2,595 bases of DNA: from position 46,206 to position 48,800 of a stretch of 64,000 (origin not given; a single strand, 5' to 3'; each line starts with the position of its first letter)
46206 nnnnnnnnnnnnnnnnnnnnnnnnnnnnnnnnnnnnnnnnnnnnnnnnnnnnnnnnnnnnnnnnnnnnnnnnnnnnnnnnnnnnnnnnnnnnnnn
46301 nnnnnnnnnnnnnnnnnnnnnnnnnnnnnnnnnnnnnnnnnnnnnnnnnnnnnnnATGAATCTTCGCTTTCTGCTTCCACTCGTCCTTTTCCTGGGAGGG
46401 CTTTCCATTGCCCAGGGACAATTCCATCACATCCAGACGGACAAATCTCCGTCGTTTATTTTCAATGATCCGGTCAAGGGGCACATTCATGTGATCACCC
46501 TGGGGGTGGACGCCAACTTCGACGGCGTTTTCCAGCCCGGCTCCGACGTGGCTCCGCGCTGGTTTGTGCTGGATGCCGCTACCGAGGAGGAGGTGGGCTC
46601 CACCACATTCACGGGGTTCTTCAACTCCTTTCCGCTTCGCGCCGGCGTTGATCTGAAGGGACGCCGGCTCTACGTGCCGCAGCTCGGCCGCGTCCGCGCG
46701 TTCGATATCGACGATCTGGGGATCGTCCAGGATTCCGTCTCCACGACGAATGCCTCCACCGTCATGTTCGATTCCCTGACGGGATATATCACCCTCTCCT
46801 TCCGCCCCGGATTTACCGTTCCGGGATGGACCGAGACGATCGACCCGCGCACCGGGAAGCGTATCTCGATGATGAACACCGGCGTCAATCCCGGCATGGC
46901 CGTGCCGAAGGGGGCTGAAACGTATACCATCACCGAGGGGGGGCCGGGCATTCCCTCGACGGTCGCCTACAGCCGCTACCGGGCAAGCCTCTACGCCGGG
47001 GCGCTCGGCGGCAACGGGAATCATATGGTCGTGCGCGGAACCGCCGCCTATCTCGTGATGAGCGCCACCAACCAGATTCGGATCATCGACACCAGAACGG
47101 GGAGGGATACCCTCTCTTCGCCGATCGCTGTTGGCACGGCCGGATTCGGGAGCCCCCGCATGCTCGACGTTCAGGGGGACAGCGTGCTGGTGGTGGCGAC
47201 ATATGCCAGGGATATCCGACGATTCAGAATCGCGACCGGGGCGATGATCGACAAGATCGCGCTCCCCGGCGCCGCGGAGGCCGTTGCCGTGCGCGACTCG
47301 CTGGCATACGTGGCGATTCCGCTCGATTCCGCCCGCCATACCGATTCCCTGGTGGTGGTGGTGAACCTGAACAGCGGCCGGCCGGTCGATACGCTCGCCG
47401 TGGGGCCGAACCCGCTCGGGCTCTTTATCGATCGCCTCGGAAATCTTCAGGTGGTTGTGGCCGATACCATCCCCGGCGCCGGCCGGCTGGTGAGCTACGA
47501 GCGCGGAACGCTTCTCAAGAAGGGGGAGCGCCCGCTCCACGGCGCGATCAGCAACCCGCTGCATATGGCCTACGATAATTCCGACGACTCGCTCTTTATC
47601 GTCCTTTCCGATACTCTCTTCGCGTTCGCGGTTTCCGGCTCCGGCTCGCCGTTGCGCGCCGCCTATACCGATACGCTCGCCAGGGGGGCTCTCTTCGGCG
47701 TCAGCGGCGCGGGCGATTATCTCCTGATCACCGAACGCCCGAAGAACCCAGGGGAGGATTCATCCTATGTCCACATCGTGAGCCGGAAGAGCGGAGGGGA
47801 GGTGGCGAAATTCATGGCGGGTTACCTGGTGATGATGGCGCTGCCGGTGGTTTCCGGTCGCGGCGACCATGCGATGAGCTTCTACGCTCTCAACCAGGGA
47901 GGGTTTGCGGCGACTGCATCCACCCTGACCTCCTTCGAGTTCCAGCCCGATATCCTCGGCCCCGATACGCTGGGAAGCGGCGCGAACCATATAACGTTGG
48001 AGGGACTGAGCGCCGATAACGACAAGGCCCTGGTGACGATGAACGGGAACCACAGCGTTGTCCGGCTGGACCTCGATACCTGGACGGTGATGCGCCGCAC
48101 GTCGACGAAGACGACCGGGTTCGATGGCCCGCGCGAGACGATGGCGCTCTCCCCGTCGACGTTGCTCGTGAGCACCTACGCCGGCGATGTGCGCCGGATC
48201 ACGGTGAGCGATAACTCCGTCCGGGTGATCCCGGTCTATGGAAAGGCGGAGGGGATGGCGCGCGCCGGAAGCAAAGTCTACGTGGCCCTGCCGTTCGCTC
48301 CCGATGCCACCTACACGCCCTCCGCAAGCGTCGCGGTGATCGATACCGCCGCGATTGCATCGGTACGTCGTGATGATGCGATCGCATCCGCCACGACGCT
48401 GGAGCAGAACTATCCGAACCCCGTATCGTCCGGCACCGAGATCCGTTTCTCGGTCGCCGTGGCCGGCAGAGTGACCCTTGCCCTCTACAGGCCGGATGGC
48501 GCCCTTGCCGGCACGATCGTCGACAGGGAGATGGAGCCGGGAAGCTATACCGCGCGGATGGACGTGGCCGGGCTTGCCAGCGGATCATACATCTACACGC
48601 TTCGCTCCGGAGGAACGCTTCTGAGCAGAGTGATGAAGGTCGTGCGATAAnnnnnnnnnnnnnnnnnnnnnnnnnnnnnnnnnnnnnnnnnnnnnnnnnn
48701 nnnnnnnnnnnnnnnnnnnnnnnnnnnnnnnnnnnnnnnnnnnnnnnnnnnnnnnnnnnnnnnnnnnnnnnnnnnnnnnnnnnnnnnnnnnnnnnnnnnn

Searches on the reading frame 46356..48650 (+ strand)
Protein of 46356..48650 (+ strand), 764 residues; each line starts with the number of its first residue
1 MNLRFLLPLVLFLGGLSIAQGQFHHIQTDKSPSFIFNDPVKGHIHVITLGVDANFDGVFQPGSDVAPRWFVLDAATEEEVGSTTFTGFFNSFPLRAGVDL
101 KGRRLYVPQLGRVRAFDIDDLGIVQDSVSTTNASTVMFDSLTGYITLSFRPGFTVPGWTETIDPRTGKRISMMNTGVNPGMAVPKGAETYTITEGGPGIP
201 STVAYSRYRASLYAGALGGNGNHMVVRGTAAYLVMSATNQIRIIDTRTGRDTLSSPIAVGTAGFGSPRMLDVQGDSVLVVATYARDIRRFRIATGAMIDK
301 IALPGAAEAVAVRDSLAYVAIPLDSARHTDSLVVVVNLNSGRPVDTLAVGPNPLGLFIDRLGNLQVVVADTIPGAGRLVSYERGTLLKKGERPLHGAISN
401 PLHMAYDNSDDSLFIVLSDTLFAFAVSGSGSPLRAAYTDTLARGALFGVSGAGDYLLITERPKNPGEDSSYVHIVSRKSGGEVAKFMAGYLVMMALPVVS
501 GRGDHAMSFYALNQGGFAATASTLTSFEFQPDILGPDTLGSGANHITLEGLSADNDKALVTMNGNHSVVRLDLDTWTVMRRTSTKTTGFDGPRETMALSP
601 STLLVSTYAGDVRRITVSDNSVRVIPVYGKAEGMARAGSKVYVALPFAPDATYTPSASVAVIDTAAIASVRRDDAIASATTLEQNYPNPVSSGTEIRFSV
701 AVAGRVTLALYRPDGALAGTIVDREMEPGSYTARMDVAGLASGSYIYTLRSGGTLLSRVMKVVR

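Call 4: search_protein_families(library=pfam, proteins=[window:46356-48650:+], max_evalue=0.01)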
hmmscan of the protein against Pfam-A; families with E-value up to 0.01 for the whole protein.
window:46356-48650:+ (764 aa): 1 family
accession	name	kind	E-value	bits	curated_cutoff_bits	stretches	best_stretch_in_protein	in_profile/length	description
PF18962.6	Por_Secre_tail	-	0.0011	19.7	27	1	686-754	2-67/75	Secretion system C-terminal sorting domain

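Call 10: search_protein_families(library=ncbifam, proteins=[window:46356-48650:+], max_evalue=0.01)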
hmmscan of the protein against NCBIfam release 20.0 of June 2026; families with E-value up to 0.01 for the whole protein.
window:46356-48650:+ (764 aa): 2 families
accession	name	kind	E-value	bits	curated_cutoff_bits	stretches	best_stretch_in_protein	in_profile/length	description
NF052323.1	T9SSA_dep_M6i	equivalog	0.0006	17.9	600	1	685-748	960-1023/1043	T9SS-dependent M6-like inactivated metalloprotease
TIGR04183.1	Por_Secre_tail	domain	0.00081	19.3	23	1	686-760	2-70/72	T9SS type A sorting domain-containing protein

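Call 11: find_homologous_proteins(query=window:46356-48650:+, max_evalue=0.00001)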
Query window:46356-48650:+ (764 aa): 16 proteins with E <= 0.00001 among 8000 candidates.
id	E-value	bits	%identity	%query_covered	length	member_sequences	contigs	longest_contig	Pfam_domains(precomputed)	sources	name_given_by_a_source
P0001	0.0e+0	1678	100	100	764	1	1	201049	-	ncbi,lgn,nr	ncbi:MAG: Endonuclease/exonuclease/phosphatase [Chlorobi bacterium]|nr:Endonuclease/exonuclease/phos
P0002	8.6e-289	978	70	87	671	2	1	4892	-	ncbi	ncbi:MAG: hypothetical protein ABI876_03465, partial [Bacteroidota bacterium]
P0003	1.3e-211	723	50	97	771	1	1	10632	PF18962.8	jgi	jgi:hypothetical protein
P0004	1.8e-207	709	49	97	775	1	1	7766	PF18962.8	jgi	jgi:hypothetical protein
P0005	9.0e-173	595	43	100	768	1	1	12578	PF18962.8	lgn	-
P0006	8.5e-171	588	42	100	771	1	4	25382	-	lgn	-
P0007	2.7e-169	583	43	97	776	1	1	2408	PF18962.8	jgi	jgi:DNA-binding beta-propeller fold protein YncE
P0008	1.8e-165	570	43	98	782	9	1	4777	PF18962.8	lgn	-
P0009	1.4e-163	564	42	100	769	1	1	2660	-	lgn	-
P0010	6.2e-159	549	42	100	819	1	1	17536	PF18962.8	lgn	-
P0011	7.9e-157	542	42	98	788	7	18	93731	PF18962.8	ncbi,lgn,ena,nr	ncbi:MAG: hypothetical protein JNJ94_09345 [Chlorobi bacterium]|nr:hypothetical protein [Chlorobiota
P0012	1.8e-156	541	42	97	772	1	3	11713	-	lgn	-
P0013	7.9e-151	522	40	99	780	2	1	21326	-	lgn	-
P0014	7.4e-150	519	42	100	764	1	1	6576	-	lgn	-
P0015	1.6e-148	514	41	97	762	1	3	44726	-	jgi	-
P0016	1.0e-118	416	36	99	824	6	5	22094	PF18962.8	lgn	-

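Call 12: find_encoding_contigs(protein=window:46356-48650:+, flank=10000, max_places=6)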
Protein window:46356-48650:+ (764 aa): no gene with exactly this product is on record in the collection.

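Call 16: find_related_loci(query=A2, collection=genome_contigs, flank=8000)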
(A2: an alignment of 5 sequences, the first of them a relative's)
Query A2 (764 aa) in genome_contigs; peptide patterns used: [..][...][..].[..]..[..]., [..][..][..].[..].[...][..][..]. (x = any residue, [..] = any of these).
41 stretches matched a pattern; 4 encode a relative of the query (tblastn E <= 1e-3); 4 distinct loci.
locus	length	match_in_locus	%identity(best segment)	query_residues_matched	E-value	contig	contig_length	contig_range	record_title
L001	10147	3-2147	71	57-764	0e+0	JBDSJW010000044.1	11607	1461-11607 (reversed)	MAG: Candidatus Kapaibacterium sp. isolate cluster1_bin.331 k127_2843160, whole genome shotgun sequence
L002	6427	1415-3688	43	6-764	5e-171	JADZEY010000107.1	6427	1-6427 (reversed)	MAG: Armatimonadota bacterium isolate SJ842 c_000001383418, whole genome shotgun sequence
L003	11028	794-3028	42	20-764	6e-163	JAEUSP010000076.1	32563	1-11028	MAG: Chlorobiota bacterium isolate new MAG-306 k141_2205101, whole genome shotgun sequence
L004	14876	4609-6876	35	6-764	1e-121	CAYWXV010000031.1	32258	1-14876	MAG TPA_asm: uncultured Alphaproteobacteria bacterium isolate binchicken_co118_222 genome assembly, contig: NODE_1290_le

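Call 17: find_encoding_contigs(protein=P0011, flank=8000, max_places=3)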
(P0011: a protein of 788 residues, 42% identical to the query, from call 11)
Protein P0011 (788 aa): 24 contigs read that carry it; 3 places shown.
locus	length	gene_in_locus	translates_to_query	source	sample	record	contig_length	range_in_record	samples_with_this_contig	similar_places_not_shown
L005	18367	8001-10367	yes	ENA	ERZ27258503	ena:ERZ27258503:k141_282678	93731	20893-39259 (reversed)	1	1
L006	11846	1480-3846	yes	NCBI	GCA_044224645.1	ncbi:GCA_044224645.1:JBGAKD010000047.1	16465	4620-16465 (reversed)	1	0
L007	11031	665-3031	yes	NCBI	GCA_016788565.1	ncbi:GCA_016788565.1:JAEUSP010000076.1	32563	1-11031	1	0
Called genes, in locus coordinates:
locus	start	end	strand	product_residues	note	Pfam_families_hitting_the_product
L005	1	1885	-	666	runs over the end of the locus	PF14938:SNAP (faint), PF00515:TPR_1 (faint), PF07719:TPR_2 (faint), PF13176:TPR_7 (faint), PF13181:TPR_8 (faint), PF13424:TPR_12, PF00512:HisKA, PF02518:HATPase_c, +1 more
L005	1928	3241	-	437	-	PF00155:Aminotran_1_2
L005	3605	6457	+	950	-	-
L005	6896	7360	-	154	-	PF00254:FKBP_C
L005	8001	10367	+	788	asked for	PF18962:Por_Secre_tail (weak)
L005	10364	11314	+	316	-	-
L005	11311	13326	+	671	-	PF07715:Plug, PF00593:TonB_dep_Rec_b-barrel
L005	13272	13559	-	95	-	-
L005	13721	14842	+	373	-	PF00389:2-Hacid_dh, PF02826:2-Hacid_dh_C, PF11890:DUF3410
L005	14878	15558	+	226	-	-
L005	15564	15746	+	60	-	-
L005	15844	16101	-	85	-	PF01016:Ribosomal_L27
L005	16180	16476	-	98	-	PF00829:Ribosomal_L21p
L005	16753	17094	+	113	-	PF11969:DcpS_C, PF01230:HIT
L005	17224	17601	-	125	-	PF00216:Bac_DNA_binding, PF18291:HU-HIG (weak), PF14908:HU-CCDC81_euk_1 (weak)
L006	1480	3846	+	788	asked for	PF18962:Por_Secre_tail (weak)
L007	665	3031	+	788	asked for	PF18962:Por_Secre_tail (weak)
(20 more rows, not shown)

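Call 18: find_encoding_contigs(protein=P0015, flank=8000, max_places=2)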
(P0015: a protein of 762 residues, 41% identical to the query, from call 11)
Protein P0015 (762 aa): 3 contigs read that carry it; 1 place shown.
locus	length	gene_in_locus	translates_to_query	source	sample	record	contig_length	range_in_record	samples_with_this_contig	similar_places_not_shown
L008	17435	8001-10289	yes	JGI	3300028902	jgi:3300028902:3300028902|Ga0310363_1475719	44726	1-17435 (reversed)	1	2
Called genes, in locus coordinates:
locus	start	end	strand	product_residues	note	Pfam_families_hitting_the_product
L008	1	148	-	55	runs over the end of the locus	-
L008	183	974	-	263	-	PF13489:Methyltransf_23 (weak), PF08241:Methyltransf_11, PF13649:Methyltransf_25 (weak)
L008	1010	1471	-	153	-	PF00254:FKBP_C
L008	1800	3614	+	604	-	PF04851:ResIII, PF18766:SWI2_SNF2 (weak), PF00271:Helicase_C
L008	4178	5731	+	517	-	PF01565:FAD_binding_4, PF04030:ALO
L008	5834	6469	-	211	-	PF11747:RebB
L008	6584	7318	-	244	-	-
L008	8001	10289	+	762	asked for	-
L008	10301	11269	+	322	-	-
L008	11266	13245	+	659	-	PF07715:Plug, PF00593:TonB_dep_Rec_b-barrel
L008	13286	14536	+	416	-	PF05958:tRNA_U5-meth_tr, PF13649:Methyltransf_25, PF13847:Methyltransf_31 (weak)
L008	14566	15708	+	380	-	PF16819:DUF5074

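Call 19: find_encoding_contigs(protein=P0006, flank=8000, max_places=2)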
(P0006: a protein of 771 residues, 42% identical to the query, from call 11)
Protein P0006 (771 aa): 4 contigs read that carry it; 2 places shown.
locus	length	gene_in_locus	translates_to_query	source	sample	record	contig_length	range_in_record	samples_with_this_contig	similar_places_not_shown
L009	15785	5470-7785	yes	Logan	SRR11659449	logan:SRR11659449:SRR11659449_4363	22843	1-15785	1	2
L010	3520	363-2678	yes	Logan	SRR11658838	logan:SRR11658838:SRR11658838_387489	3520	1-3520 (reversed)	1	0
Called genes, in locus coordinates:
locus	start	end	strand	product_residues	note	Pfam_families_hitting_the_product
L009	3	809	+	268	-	?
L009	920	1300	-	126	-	PF01245:Ribosomal_L19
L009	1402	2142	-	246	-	PF01746:tRNA_m1G_MT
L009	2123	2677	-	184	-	PF01782:RimM, PF24986:PRC_RimM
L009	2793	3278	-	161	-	PF00886:Ribosomal_S16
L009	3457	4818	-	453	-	PF02881:SRP54_N, PF00448:SRP54, PF06414:Zeta_toxin (weak), PF13671:AAA_33 (faint), PF02978:SRP_SPB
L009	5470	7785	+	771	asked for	-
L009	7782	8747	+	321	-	-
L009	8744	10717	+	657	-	PF07715:Plug, PF00593:TonB_dep_Rec_b-barrel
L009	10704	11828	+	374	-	PF16819:DUF5074 (weak)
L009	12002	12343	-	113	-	-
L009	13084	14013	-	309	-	PF01073:3Beta_HSD (faint), PF01370:Epimerase, PF08659:KR (faint), PF16363:GDP_Man_Dehyd (weak), PF13460:NAD_binding_10, PF08338:DUF1731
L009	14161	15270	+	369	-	PF03193:RsgA_GTPase, PF02421:FeoB_N (faint), PF00009:GTP_EFTU (faint), PF01926:MMR_HSR1 (faint)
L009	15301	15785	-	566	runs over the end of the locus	PF00672:HAMP, PF00512:HisKA, PF02518:HATPase_c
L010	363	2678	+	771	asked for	-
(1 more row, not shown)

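Call 20: find_encoding_contigs(protein=P0003, flank=8000, max_places=2)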
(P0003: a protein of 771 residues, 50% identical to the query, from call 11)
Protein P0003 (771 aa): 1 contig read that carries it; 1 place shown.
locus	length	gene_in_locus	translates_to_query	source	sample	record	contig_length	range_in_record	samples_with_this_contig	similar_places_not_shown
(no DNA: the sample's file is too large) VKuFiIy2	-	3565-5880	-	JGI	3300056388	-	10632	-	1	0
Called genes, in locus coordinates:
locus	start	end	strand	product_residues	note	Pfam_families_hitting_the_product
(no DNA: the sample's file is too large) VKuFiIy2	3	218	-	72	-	?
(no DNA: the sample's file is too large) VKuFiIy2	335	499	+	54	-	-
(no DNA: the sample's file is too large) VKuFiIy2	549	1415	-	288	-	PF01073:3Beta_HSD, PF01370:Epimerase, PF05368:NmrA, PF13460:NAD_binding_10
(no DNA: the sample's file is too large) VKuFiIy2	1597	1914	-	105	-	PF00903:Glyoxalase, PF18029:Glyoxalase_6 (weak)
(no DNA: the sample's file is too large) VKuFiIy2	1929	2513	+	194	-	-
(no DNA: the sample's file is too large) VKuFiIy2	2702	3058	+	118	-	-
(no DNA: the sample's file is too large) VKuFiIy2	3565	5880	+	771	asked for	PF18962:Por_Secre_tail (weak)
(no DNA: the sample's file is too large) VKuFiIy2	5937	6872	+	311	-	PF18962:Por_Secre_tail (weak)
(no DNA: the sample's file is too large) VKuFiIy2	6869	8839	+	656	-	PF07715:Plug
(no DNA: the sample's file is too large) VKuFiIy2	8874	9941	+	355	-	PF16819:DUF5074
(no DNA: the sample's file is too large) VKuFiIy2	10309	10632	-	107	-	?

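Call 21: find_encoding_contigs(protein=P0016, flank=8000, max_places=2)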
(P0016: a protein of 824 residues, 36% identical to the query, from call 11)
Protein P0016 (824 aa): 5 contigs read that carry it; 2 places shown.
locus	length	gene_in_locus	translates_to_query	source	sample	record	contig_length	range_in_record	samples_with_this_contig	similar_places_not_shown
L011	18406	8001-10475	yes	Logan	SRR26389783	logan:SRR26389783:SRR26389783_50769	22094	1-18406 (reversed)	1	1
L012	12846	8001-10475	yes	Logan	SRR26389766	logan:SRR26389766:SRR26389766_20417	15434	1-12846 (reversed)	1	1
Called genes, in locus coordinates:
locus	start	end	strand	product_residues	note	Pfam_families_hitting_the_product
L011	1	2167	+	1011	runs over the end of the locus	PF13512:TPR_18 (faint), PF07719:TPR_2 (faint), PF09976:TPR_21 (faint), PF13371:TPR_9 (faint), PF13174:TPR_6 (weak), PF12895:ANAPC3 (weak), PF13432:TPR_16 (weak), PF13525:YfiO, +13 more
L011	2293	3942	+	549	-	-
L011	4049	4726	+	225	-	PF01618:MotA_ExbB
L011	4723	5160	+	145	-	PF02472:ExbD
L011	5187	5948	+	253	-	-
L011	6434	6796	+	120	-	-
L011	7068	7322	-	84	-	-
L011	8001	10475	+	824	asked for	PF18962:Por_Secre_tail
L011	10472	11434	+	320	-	-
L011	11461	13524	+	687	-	PF07715:Plug, PF00593:TonB_dep_Rec_b-barrel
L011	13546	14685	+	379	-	PF16819:DUF5074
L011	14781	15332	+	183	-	-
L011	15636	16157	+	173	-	PF13302:Acetyltransf_3, PF00583:Acetyltransf_1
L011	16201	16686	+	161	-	PF05163:DinB, PF12867:DinB_2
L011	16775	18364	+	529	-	PF00224:PK, PF02887:PK_C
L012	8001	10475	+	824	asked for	PF18962:Por_Secre_tail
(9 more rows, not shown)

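Call 22: find_encoding_contigs(protein=P0013, flank=8000, max_places=2)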
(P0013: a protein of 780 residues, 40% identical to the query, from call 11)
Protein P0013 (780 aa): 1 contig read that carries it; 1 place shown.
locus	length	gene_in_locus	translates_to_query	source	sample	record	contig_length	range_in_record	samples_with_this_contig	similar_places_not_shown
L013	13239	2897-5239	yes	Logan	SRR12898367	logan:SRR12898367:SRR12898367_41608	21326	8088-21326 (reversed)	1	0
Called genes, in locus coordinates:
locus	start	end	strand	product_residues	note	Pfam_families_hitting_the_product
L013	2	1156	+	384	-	?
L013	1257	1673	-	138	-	PF07366:SnoaL, PF12680:SnoaL_2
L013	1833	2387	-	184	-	PF00254:FKBP_C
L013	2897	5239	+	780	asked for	-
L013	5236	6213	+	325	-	-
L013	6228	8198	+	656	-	PF07715:Plug, PF00593:TonB_dep_Rec_b-barrel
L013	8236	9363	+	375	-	PF00389:2-Hacid_dh, PF02826:2-Hacid_dh_C, PF11890:DUF3410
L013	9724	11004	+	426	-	PF19264:DUF5907 (faint)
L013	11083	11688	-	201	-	-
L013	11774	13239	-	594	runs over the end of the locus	PF00704:Glyco_hydro_18, PF00431:CUB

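Call 23: find_encoding_contigs(protein=P0010, flank=8000, max_places=2)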
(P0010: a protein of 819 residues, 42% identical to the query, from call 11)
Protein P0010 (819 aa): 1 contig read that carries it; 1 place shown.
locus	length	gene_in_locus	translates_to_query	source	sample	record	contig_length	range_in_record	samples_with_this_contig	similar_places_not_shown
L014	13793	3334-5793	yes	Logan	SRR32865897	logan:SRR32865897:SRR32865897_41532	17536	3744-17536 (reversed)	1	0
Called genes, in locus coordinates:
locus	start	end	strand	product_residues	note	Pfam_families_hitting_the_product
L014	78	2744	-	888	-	PF16694:Cytochrome_P460 (weak), PF14537:Cytochrom_c3_2 (faint)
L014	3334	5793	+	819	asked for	PF18962:Por_Secre_tail (weak)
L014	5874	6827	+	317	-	-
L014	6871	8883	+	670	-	PF07715:Plug, PF00593:TonB_dep_Rec_b-barrel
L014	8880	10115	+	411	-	PF16819:DUF5074 (faint)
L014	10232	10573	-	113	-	-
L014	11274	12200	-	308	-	PF01370:Epimerase, PF16363:GDP_Man_Dehyd (weak), PF13460:NAD_binding_10, PF08338:DUF1731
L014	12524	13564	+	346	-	PF03193:RsgA_GTPase, PF00009:GTP_EFTU (faint), PF01926:MMR_HSR1 (weak)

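Call 24: find_encoding_contigs(protein=P0005, flank=8000, max_places=2)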
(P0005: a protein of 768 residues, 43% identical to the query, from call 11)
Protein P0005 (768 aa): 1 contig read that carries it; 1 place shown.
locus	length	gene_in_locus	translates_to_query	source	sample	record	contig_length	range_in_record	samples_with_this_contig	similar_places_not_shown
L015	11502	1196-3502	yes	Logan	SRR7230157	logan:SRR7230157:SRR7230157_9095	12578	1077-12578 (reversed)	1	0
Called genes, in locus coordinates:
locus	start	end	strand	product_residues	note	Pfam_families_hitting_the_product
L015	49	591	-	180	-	PF01252:Peptidase_A8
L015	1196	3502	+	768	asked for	PF18962:Por_Secre_tail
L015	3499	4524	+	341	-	-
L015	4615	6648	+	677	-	PF07715:Plug, PF00593:TonB_dep_Rec_b-barrel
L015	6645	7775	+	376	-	PF16819:DUF5074 (weak)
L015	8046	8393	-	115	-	-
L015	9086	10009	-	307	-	PF01073:3Beta_HSD (weak), PF01370:Epimerase, PF05368:NmrA, PF13460:NAD_binding_10, PF16363:GDP_Man_Dehyd, PF08338:DUF1731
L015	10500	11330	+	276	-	-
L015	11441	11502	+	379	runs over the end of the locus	?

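Call 25: find_encoding_contigs(protein=P0012, flank=8000, max_places=2)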
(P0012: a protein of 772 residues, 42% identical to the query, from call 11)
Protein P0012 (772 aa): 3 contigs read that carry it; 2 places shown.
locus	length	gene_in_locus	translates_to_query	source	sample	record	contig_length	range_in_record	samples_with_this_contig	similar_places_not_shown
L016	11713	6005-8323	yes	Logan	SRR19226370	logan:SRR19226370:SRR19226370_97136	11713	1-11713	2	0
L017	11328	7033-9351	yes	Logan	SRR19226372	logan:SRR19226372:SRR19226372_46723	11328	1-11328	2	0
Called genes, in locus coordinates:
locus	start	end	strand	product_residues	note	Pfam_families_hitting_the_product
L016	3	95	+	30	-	?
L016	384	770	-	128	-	PF00903:Glyoxalase, PF12681:Glyoxalase_2 (weak), PF18029:Glyoxalase_6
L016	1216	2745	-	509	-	PF13699:eCIS_core, PF10263:SprT-like (faint)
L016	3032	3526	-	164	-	-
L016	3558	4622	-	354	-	-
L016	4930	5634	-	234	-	PF01252:Peptidase_A8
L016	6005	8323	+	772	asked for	-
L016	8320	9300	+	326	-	-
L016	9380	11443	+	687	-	PF07715:Plug, PF00593:TonB_dep_Rec_b-barrel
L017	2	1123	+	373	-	?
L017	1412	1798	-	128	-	PF00903:Glyoxalase, PF12681:Glyoxalase_2 (weak), PF18029:Glyoxalase_6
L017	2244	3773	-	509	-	PF13699:eCIS_core, PF10263:SprT-like (faint)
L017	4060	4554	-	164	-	-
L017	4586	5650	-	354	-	-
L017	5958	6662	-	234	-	PF01252:Peptidase_A8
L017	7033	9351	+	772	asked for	-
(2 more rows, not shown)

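Call 59: search_solved_structures(query=window:46356-48650:+, max_evalue=1)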
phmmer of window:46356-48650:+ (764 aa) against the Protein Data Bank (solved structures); distinct sequences matched with E-value up to 1: 3.
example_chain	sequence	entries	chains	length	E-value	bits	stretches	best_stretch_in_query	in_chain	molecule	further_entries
8ptf_A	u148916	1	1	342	3.2e-05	25.7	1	214-382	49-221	YncE family protein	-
8ptd_A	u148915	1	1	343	3.3e-05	25.7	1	214-382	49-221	YncE family protein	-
8blw_B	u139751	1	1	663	0.0001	24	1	214-402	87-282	YncE family protein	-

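Call 63: search_protein_families(library=pfam, proteins=[window:46356-48650:+], max_evalue=10)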
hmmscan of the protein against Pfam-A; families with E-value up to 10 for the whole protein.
window:46356-48650:+ (764 aa): 1 family
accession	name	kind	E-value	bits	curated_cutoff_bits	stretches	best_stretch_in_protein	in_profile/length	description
PF18962.6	Por_Secre_tail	-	0.0011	19.7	27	1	686-754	2-67/75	Secretion system C-terminal sorting domain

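Call 79: predict_structure(alignment_id=A1)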
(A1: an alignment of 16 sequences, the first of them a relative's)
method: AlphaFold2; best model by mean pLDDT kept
length: 764 residues; sequences in the alignment: 16
mean_pLDDT: 86.7   pTM: 0.79
mean pLDDT of the five models: 86.7, 85.0, 84.2, 84.0, 83.6
residues with pLDDT >= 90: 418; 70-90: 289; 50-70: 35; < 50: 22
segments of 3 or more residues with pLDDT < 50: 1-4, 12-21, 325-327
pLDDT, mean of each block of 10 residues (from residue 1): 49 38 77 91 91 76 86 89 91 89 94 95 93 91 92 89 92 92 90 89 93 82 92 93 91 93 90 94 96 96 93 95 59 92 91 92 92 85 92 88 91 93 84 88 89 94 82 93 92 92 86 75 92 86 88 72 94 91 90 86 90 87 87 85 89 84 66 77 90 85 87 77 82 76 89 92 80
secondary structure, 60 per line:
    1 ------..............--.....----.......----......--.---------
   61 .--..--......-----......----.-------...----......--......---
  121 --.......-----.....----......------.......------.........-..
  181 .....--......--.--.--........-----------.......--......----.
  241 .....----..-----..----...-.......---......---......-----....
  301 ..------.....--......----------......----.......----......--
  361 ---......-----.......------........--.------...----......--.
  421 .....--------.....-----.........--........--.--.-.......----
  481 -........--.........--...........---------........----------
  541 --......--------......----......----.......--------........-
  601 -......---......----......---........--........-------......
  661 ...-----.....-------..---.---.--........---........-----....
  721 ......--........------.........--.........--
elements in order (helices of 4 or more, strands of 3 or more residues): H7-20 E23-27 E32-38 E43-48 E68-73 E79-84 E97-99 E104-109 E112-117 E123-129 E135-139 E144-149 E156-162 E169-177 E179-185 E188-193 E202-209 E221-227 E230-235 E240-245 E267-273 E277-282 E286-291 E297-302 E309-313 E316-321 E332-337 E342-348 E353-358 E364-369 E375-381 E388-395 E405-407 E412-417 E420-425 E434-438 E444-452 E455-462 E470-476 E482-489 E492-500 E503-513 E523-530 E543-548 E557-562 E567-572 E577-583 E592-599 E602-607 E611-616 E621-626 E630-637 E640-647 E655-663 E669-673 E693-700 E704-711 E717-726 E729-736 E743-751 E754-762
